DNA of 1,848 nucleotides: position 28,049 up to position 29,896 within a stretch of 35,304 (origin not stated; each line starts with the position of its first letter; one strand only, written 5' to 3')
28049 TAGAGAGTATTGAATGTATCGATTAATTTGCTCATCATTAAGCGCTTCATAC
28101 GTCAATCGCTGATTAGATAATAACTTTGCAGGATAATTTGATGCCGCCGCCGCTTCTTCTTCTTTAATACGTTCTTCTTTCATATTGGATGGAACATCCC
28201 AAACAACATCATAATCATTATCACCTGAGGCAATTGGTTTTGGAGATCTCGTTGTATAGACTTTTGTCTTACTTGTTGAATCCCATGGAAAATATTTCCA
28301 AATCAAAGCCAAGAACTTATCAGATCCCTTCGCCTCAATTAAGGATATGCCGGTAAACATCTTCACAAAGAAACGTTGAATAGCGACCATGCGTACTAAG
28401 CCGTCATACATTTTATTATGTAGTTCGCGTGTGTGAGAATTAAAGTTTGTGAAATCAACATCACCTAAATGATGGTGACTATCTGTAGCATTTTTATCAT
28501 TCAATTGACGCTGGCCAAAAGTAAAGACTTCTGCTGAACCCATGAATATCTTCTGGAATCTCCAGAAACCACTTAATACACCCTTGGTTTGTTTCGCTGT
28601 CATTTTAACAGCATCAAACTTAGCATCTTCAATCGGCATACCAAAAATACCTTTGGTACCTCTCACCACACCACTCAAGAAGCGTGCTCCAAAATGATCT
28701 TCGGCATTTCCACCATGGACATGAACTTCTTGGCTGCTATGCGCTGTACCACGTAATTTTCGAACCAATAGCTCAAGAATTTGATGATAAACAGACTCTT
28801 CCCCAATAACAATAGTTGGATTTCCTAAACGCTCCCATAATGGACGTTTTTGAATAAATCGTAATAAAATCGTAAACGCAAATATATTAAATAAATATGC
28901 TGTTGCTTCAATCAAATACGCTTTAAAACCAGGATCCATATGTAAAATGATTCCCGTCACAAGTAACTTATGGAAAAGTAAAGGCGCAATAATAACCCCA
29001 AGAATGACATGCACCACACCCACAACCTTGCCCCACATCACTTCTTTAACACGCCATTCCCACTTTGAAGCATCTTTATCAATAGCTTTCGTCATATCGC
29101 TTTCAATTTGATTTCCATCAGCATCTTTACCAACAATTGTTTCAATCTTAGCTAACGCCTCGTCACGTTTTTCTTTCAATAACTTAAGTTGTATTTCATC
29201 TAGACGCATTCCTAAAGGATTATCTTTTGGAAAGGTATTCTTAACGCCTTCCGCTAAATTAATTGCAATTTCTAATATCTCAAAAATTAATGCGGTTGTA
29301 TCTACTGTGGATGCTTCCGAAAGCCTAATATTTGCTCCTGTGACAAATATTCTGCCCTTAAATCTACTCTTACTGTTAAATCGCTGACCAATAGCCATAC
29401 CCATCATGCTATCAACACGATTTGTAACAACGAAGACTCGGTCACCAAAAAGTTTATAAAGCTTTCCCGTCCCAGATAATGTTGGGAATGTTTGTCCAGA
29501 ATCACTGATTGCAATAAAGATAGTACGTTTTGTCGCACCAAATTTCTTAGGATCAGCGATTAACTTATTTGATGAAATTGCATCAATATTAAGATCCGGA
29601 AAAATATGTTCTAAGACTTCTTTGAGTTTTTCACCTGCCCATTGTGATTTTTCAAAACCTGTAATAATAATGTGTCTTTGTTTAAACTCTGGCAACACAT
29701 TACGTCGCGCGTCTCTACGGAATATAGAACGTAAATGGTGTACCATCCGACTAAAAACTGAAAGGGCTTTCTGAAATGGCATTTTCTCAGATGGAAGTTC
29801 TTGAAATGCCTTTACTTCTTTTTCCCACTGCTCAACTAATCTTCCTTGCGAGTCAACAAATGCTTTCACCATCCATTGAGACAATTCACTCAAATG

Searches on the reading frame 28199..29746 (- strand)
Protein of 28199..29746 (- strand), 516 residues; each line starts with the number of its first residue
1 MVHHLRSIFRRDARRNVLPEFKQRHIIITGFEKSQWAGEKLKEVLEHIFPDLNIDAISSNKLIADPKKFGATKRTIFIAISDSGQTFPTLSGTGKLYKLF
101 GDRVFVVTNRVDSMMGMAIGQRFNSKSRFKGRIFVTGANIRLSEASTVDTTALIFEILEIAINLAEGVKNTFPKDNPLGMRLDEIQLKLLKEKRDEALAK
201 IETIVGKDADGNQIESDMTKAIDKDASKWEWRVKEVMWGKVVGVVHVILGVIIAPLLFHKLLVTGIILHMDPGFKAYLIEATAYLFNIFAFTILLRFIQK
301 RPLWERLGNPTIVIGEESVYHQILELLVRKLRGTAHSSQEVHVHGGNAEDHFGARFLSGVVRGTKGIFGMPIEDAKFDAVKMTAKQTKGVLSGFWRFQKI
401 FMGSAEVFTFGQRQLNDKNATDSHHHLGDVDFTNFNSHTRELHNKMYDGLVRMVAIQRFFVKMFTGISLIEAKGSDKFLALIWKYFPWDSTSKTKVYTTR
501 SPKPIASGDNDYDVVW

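Call 70: predict_structure(alignment_id=A6)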
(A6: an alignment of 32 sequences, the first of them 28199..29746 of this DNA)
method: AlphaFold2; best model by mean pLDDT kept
length: 516 residues; sequences in the alignment: 32
mean_pLDDT: 83.6   pTM: 0.85
mean pLDDT of the five models: 83.6, 81.3, 80.8, 80.4, 80.1
residues with pLDDT >= 90: 261; 70-90: 163; 50-70: 63; < 50: 29
segments of 3 or more residues with pLDDT < 50: 15-21, 141-145, 509-516
pLDDT, mean of each block of 10 residues (from residue 1): 54 45 78 92 96 93 90 92 83 92 90 87 80 79 58 93 94 90 95 95 93 95 95 89 82 65 51 68 76 87 86 96 91 87 95 91 94 96 95 70 88 96 96 91 95 96 87 76 78 55 52 40
secondary structure, 60 per line:
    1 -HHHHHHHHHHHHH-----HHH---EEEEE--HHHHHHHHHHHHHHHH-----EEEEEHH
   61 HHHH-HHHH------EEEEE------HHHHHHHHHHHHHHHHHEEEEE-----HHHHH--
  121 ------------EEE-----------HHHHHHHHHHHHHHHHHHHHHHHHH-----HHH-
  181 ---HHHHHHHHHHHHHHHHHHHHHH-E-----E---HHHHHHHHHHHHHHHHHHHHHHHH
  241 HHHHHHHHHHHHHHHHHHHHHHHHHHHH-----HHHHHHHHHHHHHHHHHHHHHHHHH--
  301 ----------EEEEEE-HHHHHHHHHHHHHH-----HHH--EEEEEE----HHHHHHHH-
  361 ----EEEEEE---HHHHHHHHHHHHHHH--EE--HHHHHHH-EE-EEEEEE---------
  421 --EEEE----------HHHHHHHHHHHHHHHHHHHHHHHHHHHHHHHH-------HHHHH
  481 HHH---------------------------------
elements in order: H2-14 E26-30 H33-48 E54-58 H59-64 H66-69 E76-80 H87-103 E104-108 H114-118 E133-135 H147-171 H184-205 H217-268 H274-298 E311-316 H318-331 E342-347 H352-359 E365-370 H374-388 H395-401 E406-411 E423-426 H437-468 H476-483

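Call 72: fold_search(model_id=the predicted structure, library=pdb)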
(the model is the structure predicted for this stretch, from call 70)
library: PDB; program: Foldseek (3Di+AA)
matches with E <= 10: 925; with E <= 0.001: 157
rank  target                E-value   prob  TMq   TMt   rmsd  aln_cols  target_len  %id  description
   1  6r4i_B                2.4e-11  1.00  0.45  0.37   6.4       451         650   12  Crystal structure of human GFAT-1 G461E (released 2020-01-15)
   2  6r4e_B                2.5e-11  1.00  0.45  0.37   6.6       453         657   12  Crystal structure of human GFAT-1 in complex with Glucose-6-Phosphate and L-Glu (released 2020-01-15)
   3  6r4f_B                3.1e-11  1.00  0.44  0.36   6.4       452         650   13  Crystal structure of human GFAT-1 in complex with Glucose-6-Phosphate (released 2020-01-15)
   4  7ndl_B                3.2e-11  1.00  0.49  0.40   6.1       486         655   12  Crystal structure of human GFAT-1 S205D (released 2021-03-10)
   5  6r4j_B                3.9e-11  1.00  0.46  0.37   6.5       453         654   12  Crystal structure of human GFAT-1 G451E in complex with UDP-GlcNAc (released 2020-01-15)
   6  6zmj_B                3.9e-11  1.00  0.45  0.37   6.5       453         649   12  Crystal structure of human GFAT-1 R203H (released 2020-08-05)
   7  6r4g_B                4.3e-11  1.00  0.48  0.39   6.4       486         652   12  Crystal structure of human GFAT-1 in complex with UDP-GlcNAc (released 2020-01-15)
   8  6svm_B                4.3e-11  1.00  0.45  0.37   6.5       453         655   13  Crystal structure of human GFAT-1 in complex with Glucose-6-Phosphate, L-Glu, and UDP-GalNAc (released 2020-01-15)
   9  6r4h_B                5.3e-11  1.00  0.49  0.39   6.5       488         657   12  Crystal structure of human GFAT-1 G451E (released 2020-01-15)
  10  7ndl_A                5.8e-11  1.00  0.45  0.36   6.6       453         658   13  Crystal structure of human GFAT-1 S205D (released 2021-03-10)
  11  6zmk_B                6.8e-11  1.00  0.45  0.36   6.7       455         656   12  Crystal structure of human GFAT-1 L405R (released 2020-08-05)
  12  6r4h_A                8.2e-11  1.00  0.45  0.36   6.6       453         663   13  Crystal structure of human GFAT-1 G451E (released 2020-01-15)
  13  2v4m_C                9.6e-11  1.00  0.46  0.64   6.2       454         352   11  The isomerase domain of human glutamine-fructose-6-phosphate transaminase 1 (GFPT1) in complex with fructose 6-phospha (released 2008-10-07)
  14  2aml_B                1.7e-10  1.00  0.48  0.66   9.5       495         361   12  Crystal structure of Lmo0035 protein (46906266) from LISTERIA MONOCYTOGENES 4b F2365 at 1.50 A resolution (released 2005-10-18)
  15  6r4j_A                1.8e-10  1.00  0.46  0.37   6.3       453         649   12  Crystal structure of human GFAT-1 G451E in complex with UDP-GlcNAc (released 2020-01-15)
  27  3tbf_C                3.8e-10  1.00  0.50  0.69   4.2       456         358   12  C-terminal domain of glucosamine-fructose-6-phosphate aminotransferase from Francisella tularensis. (released 2011-08-24)
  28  3tbf_A                3.8e-10  1.00  0.49  0.69   4.2       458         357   12  C-terminal domain of glucosamine-fructose-6-phosphate aminotransferase from Francisella tularensis. (released 2011-08-24)
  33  3tbf_B                7.3e-10  1.00  0.49  0.69   4.2       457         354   12  C-terminal domain of glucosamine-fructose-6-phosphate aminotransferase from Francisella tularensis. (released 2011-08-24)
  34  3tbf_D                7.3e-10  1.00  0.50  0.69   5.2       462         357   12  C-terminal domain of glucosamine-fructose-6-phosphate aminotransferase from Francisella tularensis. (released 2011-08-24)
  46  3tbf_H                2.7e-09  1.00  0.49  0.69   4.3       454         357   12  C-terminal domain of glucosamine-fructose-6-phosphate aminotransferase from Francisella tularensis. (released 2011-08-24)
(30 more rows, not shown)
